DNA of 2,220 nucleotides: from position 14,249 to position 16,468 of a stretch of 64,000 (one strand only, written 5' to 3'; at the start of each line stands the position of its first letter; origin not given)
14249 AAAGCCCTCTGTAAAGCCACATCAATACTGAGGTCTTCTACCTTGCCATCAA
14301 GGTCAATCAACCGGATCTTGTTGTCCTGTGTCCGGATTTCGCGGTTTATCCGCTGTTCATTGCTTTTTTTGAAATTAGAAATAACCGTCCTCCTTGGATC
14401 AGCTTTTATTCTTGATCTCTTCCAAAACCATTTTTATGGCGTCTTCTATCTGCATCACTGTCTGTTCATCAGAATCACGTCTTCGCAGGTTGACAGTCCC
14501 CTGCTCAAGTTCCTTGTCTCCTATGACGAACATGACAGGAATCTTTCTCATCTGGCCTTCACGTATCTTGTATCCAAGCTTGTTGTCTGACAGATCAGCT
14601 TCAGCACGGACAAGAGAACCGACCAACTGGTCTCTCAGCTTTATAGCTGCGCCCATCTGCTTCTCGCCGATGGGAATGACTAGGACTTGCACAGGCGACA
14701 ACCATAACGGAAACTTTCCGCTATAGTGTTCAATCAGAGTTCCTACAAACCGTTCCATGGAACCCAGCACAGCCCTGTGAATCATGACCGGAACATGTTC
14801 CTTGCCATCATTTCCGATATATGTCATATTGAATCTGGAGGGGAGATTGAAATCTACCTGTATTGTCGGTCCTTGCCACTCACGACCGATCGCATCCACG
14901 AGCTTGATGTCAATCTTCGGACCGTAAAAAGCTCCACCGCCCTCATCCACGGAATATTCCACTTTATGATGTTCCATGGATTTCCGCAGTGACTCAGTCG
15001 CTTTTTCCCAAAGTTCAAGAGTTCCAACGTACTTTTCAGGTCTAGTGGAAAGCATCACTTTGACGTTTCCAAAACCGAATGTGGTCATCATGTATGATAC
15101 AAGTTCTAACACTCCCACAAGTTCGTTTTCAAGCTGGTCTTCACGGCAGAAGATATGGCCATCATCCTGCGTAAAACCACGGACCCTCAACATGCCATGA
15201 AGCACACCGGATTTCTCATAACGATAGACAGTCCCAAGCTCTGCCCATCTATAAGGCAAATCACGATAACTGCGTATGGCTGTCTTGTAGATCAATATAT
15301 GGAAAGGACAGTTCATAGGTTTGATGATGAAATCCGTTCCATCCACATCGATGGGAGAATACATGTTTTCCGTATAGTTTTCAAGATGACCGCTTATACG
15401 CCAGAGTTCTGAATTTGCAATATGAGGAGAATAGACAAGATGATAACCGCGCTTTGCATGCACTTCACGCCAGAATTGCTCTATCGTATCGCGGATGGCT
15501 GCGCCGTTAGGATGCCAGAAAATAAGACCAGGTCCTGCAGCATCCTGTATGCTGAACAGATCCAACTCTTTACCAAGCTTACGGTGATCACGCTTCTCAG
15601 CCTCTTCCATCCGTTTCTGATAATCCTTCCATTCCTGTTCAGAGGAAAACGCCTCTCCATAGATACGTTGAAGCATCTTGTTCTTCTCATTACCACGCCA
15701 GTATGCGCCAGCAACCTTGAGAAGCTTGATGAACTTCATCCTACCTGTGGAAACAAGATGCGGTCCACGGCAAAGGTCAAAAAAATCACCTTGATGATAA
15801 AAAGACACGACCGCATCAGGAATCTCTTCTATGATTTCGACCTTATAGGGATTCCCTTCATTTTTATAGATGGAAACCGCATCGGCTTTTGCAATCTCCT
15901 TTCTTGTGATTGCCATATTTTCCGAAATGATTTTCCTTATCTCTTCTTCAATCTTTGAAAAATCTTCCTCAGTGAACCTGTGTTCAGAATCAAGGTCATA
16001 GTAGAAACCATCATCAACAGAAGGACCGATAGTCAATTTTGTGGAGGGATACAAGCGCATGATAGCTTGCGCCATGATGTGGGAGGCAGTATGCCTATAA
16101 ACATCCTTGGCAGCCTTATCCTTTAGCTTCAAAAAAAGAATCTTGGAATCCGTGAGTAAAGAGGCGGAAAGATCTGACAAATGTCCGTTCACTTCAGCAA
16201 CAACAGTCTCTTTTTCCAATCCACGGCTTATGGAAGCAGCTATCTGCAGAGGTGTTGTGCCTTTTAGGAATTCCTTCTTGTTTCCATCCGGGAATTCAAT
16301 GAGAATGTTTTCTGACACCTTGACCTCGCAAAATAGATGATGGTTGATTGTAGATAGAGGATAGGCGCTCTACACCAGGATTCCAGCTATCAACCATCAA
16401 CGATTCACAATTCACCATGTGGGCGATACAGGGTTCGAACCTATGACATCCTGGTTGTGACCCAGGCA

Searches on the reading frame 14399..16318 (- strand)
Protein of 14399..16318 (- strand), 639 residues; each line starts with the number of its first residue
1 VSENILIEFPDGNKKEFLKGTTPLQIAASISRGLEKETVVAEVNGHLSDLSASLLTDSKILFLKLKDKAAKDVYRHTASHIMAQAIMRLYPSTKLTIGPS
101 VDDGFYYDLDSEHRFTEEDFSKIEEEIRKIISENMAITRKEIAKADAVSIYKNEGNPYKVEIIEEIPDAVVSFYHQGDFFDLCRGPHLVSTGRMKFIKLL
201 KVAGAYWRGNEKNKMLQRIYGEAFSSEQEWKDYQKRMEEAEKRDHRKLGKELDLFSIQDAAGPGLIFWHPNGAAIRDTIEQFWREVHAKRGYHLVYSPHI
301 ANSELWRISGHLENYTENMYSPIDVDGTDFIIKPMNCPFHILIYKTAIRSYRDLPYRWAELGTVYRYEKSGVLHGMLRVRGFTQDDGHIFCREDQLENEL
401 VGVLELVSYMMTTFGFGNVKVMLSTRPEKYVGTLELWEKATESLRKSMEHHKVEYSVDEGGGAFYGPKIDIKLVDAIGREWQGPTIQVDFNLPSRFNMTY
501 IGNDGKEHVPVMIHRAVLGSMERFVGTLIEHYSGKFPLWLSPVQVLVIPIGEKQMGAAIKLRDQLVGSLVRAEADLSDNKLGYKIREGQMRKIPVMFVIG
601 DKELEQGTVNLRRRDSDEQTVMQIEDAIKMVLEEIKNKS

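Call 25: search_protein_families(library=pfam, proteins=[window:14399-16318:-], max_evalue=0.00001)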
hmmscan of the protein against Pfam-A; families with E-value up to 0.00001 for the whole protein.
window:14399-16318:- (639 aa): 4 families
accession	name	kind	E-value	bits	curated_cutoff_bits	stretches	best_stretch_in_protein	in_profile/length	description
PF00587.30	tRNA-synt_2b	-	3.4e-44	151.5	29.3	1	327-532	8-179/179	tRNA synthetase class II core domain (G, H, P, S and T)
PF03129.25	HGTP_anticodon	-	3.1e-23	82.2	21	1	544-633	1-93/94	Anticodon binding domain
PF07973.19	tRNA_SAD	-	2.1e-14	53.7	24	1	171-220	1-44/44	Threonyl and Alanyl tRNA synthetase second additional domain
PF02824.27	TGS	-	1.3e-09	38.4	22.2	1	9-60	5-56/60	TGS domain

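Call 62: find_homologous_proteins(query=window:14399-16318:-, max_evalue=1e-50)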
Query window:14399-16318:- (639 aa): 8000 proteins with E <= 1e-50 among 8000 candidates; the best 120 are listed.
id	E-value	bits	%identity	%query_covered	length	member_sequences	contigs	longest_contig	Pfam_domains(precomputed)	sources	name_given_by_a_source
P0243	0.0e+0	1465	100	100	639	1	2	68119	PF03129.26,PF02824.28,PF00587.31,PF07973.20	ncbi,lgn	-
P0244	0.0e+0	1464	100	100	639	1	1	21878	PF03129.26,PF02824.28,PF00587.31,PF07973.20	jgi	-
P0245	0.0e+0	1236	82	100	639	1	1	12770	PF03129.26,PF02824.28,PF00587.31,PF07973.20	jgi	jgi:threonyl-tRNA synthetase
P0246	0.0e+0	1208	80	100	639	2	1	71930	PF03129.26,PF02824.28,PF00587.31,PF07973.20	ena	-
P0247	0.0e+0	1029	70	99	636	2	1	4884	PF03129.26,PF02824.28,PF00587.31,PF07973.20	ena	-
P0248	2.9e-295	999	66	100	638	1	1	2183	PF03129.26,PF02824.28,PF00587.31,PF07973.20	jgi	-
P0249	1.3e-285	967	66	99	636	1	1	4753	PF03129.26,PF02824.28,PF00587.31,PF07973.20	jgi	jgi:threonyl-tRNA synthetase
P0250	5.4e-285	965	64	99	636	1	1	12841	PF03129.26,PF02824.28,PF00587.31,PF07973.20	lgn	-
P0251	1.6e-281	953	64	100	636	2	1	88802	PF03129.26,PF02824.28,PF00587.31,PF07973.20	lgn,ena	-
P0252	1.1e-258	878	59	98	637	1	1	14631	PF03129.26,PF02597.27,PF00587.31,PF07973.20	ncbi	-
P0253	1.4e-254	864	60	97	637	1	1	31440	PF03129.26,PF02597.27,PF00587.31,PF07973.20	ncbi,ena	-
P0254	2.8e-254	863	68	84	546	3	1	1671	PF03129.26,PF00587.31,PF07973.20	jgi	jgi:threonyl-tRNA synthetase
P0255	3.8e-254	863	60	97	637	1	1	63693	PF03129.26,PF02597.27,PF00587.31,PF07973.20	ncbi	-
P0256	2.7e-248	844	58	97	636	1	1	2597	PF03129.26,PF00587.31,PF07973.20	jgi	-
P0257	6.4e-248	842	58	97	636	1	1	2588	PF03129.26,PF00587.31,PF07973.20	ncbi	-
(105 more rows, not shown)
